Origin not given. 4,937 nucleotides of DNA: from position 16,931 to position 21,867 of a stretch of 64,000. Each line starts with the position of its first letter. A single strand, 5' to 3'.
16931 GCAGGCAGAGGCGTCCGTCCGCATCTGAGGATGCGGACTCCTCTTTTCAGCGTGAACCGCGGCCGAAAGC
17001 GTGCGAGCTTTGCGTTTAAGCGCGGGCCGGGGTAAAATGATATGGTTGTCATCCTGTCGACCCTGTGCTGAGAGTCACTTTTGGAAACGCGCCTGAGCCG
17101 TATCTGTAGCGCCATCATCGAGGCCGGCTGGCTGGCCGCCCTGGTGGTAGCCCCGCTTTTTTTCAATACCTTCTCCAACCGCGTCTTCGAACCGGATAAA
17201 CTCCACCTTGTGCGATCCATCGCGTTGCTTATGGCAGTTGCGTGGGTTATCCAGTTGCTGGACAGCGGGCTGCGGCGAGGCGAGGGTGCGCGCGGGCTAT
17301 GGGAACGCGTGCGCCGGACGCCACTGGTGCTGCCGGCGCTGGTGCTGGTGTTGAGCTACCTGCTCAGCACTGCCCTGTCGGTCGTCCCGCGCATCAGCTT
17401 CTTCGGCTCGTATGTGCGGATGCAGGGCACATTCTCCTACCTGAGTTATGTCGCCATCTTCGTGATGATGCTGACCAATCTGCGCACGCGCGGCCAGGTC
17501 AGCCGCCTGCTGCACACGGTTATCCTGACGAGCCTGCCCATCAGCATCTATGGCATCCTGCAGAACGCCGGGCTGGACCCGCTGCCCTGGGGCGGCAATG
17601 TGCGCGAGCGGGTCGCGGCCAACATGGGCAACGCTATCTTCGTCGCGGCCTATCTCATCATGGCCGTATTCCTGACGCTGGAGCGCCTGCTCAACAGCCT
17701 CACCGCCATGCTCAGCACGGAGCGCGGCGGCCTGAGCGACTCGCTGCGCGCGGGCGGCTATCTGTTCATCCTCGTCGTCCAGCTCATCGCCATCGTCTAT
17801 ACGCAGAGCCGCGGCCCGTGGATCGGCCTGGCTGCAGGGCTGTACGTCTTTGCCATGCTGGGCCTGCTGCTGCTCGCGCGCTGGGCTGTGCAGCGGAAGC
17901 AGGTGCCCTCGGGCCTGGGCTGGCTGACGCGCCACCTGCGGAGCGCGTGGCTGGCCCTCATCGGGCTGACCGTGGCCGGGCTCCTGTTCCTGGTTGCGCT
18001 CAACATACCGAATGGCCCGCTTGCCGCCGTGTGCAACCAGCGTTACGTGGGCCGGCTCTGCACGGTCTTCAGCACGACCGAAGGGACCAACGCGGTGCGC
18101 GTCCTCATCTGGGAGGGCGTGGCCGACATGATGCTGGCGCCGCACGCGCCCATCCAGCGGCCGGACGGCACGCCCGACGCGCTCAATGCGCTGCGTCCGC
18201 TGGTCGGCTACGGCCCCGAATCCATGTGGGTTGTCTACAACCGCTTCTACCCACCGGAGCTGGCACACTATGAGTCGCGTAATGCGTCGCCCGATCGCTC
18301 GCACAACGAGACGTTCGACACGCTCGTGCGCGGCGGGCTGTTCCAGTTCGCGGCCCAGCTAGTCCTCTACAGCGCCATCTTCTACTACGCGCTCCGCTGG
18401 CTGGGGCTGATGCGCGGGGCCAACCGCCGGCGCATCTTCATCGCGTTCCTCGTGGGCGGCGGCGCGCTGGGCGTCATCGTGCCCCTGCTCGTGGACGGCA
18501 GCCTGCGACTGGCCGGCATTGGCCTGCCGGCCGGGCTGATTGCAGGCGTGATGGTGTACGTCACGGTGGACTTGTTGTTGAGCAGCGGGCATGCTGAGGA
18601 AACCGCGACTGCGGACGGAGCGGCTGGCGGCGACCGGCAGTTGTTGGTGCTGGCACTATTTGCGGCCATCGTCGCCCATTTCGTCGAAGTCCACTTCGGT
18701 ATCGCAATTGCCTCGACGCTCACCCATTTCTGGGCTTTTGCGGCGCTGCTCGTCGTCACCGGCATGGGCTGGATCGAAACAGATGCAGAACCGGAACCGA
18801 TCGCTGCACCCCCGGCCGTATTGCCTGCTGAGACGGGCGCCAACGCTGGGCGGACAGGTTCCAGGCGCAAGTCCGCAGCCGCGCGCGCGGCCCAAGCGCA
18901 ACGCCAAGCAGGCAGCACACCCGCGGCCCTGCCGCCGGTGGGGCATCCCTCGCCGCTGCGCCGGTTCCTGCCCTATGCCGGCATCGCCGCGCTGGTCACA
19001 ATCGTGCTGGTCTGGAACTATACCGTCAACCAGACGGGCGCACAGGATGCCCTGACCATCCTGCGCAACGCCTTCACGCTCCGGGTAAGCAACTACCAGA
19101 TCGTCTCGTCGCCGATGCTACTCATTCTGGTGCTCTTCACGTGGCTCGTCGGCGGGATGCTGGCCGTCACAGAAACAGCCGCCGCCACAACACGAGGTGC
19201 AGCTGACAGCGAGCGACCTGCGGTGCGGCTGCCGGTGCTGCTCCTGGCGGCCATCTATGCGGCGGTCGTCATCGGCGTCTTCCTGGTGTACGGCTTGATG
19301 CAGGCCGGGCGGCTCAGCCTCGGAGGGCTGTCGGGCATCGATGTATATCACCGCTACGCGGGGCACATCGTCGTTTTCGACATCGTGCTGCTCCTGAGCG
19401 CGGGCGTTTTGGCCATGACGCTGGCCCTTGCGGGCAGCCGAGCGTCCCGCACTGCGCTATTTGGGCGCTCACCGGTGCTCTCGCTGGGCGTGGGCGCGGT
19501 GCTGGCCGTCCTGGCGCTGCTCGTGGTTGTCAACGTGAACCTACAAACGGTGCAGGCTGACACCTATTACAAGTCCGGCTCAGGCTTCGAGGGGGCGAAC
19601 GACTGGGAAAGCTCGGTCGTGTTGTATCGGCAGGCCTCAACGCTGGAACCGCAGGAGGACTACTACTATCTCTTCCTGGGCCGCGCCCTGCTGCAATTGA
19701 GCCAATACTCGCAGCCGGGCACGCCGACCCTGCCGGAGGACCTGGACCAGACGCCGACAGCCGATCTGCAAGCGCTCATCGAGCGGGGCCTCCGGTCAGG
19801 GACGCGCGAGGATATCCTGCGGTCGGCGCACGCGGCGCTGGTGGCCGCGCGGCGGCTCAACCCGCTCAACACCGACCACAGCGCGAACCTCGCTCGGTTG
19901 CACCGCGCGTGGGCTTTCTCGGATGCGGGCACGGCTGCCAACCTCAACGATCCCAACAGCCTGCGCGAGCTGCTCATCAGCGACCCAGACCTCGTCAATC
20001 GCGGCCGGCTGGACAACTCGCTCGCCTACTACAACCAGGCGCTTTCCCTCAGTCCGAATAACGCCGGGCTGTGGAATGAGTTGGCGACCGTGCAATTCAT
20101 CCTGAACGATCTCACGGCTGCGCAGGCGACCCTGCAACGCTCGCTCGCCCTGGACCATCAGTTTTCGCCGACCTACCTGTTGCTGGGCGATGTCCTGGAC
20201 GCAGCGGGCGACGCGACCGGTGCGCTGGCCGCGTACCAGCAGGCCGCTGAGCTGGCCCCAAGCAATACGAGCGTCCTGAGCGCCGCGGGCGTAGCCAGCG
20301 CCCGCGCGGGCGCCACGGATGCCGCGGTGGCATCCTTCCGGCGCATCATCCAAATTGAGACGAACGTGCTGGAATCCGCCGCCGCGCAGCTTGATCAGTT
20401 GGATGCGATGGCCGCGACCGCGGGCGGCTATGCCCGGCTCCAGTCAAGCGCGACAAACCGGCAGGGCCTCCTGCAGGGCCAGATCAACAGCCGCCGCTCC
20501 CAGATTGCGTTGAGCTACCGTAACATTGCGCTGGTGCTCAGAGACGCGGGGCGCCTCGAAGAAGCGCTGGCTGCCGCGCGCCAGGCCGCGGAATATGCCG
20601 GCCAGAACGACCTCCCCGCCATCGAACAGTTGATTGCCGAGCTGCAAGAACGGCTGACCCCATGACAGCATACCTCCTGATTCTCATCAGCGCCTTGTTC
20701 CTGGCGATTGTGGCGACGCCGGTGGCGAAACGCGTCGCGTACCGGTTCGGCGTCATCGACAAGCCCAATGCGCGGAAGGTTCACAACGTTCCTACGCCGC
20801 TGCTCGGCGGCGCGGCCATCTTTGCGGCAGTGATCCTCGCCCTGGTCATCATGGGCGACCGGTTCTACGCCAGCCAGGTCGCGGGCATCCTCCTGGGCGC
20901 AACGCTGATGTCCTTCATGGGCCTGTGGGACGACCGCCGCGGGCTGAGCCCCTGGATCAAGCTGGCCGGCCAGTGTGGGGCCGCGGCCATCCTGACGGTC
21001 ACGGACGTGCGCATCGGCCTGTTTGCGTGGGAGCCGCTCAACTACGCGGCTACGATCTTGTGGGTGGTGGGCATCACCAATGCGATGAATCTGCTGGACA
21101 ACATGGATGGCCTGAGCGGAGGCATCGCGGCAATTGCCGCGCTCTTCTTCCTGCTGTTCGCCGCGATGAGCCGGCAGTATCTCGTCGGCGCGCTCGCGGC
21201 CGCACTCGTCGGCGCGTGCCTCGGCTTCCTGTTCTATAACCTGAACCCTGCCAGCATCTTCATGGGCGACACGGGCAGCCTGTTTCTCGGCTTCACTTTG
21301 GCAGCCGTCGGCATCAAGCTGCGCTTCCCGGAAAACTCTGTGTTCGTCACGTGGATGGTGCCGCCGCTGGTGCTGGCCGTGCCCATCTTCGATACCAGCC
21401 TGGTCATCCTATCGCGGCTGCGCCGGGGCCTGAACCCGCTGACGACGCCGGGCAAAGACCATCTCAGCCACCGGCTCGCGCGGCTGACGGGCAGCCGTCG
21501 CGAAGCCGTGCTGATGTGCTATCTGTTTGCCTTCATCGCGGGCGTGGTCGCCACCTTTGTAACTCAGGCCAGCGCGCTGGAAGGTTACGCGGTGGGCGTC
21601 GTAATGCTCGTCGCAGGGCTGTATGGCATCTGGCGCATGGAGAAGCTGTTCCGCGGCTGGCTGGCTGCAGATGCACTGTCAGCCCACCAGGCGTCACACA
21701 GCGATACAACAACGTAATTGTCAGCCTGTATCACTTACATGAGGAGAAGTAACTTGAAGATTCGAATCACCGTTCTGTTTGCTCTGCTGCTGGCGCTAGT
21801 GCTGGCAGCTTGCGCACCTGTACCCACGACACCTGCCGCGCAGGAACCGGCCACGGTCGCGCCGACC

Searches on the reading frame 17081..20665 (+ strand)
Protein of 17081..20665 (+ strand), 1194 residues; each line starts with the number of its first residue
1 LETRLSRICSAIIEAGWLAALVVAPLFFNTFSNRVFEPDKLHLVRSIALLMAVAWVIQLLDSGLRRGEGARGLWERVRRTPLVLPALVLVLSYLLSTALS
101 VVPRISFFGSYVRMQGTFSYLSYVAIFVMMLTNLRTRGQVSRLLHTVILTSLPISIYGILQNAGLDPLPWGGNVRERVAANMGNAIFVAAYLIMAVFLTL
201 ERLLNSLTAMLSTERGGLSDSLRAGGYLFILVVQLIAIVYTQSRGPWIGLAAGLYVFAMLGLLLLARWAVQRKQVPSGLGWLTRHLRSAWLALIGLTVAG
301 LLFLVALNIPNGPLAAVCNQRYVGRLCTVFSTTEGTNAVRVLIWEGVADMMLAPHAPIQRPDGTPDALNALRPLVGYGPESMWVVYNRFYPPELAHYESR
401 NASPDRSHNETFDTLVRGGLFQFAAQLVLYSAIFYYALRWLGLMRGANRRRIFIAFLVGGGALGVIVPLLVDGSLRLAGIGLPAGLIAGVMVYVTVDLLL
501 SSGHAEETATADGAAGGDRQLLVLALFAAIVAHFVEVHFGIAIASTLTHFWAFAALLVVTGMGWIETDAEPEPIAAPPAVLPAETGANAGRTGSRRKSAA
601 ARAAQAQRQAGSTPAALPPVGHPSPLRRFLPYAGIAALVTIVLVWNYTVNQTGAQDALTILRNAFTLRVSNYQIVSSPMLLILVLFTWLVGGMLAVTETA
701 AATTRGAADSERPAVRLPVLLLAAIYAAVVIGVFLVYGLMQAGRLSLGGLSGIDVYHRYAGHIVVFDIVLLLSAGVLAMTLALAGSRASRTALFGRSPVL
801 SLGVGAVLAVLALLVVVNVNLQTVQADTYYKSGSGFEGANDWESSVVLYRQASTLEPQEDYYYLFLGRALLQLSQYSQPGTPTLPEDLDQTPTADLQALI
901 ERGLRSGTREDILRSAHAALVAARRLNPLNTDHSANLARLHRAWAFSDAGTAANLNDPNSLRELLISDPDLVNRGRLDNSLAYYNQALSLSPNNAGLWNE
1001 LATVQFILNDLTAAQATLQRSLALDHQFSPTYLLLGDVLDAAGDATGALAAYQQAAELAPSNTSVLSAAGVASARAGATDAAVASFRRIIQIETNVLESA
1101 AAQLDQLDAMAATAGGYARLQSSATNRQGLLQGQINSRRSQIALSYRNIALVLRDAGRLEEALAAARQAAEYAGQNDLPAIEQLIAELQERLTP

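Call 64: search_protein_families(library=pfam, proteins=[window:17081-20665:+])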
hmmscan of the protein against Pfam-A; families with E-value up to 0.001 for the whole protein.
window:17081-20665:+ (1194 aa): 11 families
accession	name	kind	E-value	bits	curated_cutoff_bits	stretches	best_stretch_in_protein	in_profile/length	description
PF07719.23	TPR_2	-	4.7e-13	48.6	27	0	1032-1062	4-34/34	Tetratricopeptide repeat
PF13414.12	TPR_11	-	1.1e-12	47.8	26.8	1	972-1005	5-38/42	TPR repeat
PF00515.34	TPR_1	-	3.6e-11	42.8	27.8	0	973-994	13-34/34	Tetratricopeptide repeat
PF13432.12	TPR_16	-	3.9e-11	43.6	32.7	1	1033-1091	1-59/65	Tetratricopeptide repeat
PF13181.12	TPR_8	-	1.2e-10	41.1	25.7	0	1031-1062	3-34/34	Tetratricopeptide repeat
PF14559.12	TPR_19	-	3.7e-08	34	25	1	974-1032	4-61/68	Tetratricopeptide repeat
PF13424.12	TPR_12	-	4.6e-07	30.4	30.1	0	997-1060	5-76/77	Tetratricopeptide repeat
PF13431.12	TPR_17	-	8.6e-07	29.2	24.4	1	983-1016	1-34/34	Tetratricopeptide repeat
PF13428.12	TPR_14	-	7.5e-06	26.6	23.5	0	1032-1069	4-41/44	Tetratricopeptide repeat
PF23914.1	TPR_CcmH_CycH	-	1.5e-05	25.3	42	1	987-1091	42-149/158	Cytochrome c-type biogenesis protein H TPR domain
PF04932.20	Wzy_C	-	0.0003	21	31.7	0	230-352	2-96/149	O-Antigen ligase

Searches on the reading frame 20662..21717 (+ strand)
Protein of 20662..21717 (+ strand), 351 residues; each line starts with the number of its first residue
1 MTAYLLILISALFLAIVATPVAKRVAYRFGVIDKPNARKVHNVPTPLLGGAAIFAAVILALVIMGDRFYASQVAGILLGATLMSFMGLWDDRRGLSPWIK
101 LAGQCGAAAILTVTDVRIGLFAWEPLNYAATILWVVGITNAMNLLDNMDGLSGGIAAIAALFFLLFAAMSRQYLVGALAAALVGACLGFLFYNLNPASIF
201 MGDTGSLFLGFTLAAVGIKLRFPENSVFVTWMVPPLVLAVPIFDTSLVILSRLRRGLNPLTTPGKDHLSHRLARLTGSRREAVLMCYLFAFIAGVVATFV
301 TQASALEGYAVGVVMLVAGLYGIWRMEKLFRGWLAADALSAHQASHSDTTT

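Call 64: search_protein_families(library=pfam, proteins=[window:20662-21717:+])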
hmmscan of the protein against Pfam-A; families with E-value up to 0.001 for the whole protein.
window:20662-21717:+ (351 aa): 1 family
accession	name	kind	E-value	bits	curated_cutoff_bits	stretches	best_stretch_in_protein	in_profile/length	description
PF00953.26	Glycos_transf_4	-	6.6e-36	124.1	27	1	74-219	2-158/160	Glycosyl transferase family 4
